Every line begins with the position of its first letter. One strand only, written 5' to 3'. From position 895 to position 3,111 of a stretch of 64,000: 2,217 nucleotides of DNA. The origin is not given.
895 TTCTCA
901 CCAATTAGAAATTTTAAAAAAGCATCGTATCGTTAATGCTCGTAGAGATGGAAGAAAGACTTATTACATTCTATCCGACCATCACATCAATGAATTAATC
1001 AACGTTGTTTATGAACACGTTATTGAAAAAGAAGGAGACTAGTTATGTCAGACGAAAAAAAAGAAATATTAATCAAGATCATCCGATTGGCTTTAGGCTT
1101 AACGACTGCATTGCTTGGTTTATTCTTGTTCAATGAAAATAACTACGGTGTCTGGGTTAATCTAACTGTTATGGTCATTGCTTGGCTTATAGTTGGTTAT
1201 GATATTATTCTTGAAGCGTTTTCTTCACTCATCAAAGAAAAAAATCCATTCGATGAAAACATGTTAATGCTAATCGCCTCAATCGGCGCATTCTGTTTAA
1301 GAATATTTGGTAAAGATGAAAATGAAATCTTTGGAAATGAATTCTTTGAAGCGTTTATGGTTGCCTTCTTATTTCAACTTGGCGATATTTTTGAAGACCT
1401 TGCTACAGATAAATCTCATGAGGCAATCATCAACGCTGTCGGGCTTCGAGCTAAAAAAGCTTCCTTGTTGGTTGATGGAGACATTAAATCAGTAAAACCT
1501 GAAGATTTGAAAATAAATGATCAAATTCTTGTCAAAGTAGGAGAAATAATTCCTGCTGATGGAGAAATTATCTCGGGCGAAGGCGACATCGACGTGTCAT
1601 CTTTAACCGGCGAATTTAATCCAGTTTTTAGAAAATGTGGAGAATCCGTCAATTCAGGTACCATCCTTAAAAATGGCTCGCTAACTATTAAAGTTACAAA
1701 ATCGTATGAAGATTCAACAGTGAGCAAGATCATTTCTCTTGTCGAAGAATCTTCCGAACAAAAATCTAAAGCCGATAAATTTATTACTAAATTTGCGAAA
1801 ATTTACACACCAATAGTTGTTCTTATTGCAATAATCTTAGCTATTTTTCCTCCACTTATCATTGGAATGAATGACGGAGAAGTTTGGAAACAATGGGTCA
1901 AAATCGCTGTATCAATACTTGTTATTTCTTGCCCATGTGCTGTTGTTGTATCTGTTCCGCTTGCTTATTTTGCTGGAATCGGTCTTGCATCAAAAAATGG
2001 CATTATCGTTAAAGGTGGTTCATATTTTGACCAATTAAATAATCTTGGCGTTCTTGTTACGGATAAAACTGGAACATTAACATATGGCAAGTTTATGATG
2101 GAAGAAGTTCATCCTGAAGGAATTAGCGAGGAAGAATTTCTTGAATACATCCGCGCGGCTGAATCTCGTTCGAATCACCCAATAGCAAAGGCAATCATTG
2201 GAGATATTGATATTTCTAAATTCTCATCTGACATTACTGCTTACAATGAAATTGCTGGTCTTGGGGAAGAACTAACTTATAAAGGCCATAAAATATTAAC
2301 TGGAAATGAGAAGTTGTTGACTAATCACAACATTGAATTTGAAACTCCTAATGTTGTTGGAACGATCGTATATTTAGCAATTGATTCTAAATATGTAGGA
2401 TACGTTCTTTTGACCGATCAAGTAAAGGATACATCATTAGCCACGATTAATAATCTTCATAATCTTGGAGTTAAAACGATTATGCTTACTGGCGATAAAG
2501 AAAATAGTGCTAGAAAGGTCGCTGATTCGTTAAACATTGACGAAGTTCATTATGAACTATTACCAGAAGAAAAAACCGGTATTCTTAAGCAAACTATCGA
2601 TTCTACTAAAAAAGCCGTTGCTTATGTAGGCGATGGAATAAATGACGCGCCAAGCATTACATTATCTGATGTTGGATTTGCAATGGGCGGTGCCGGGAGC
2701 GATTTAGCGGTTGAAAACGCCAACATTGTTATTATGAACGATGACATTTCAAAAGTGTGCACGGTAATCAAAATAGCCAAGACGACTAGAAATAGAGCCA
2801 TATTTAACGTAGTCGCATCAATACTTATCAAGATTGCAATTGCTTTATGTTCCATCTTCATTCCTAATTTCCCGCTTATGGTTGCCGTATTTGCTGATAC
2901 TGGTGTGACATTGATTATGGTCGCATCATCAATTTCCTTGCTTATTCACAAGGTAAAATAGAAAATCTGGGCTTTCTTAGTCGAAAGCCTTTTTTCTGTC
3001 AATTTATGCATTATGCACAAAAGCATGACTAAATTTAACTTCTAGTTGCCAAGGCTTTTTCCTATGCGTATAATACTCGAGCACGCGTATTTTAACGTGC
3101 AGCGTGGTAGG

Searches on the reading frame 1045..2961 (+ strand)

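Call 63: search_protein_families(library=pfam, proteins=[window:1045-2961:+], max_evalue=0.00001)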
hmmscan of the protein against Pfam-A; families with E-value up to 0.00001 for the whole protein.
window:1045-2961:+ (638 aa): 2 families
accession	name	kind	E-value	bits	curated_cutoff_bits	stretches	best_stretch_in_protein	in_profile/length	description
PF00122.25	E1-E2_ATPase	-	4.7e-46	157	28.1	1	134-318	2-181/181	E1-E2 ATPase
PF00702.32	Hydrolase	-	2.4e-23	84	26.4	1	336-537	3-186/191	haloacid dehalogenase-like hydrolase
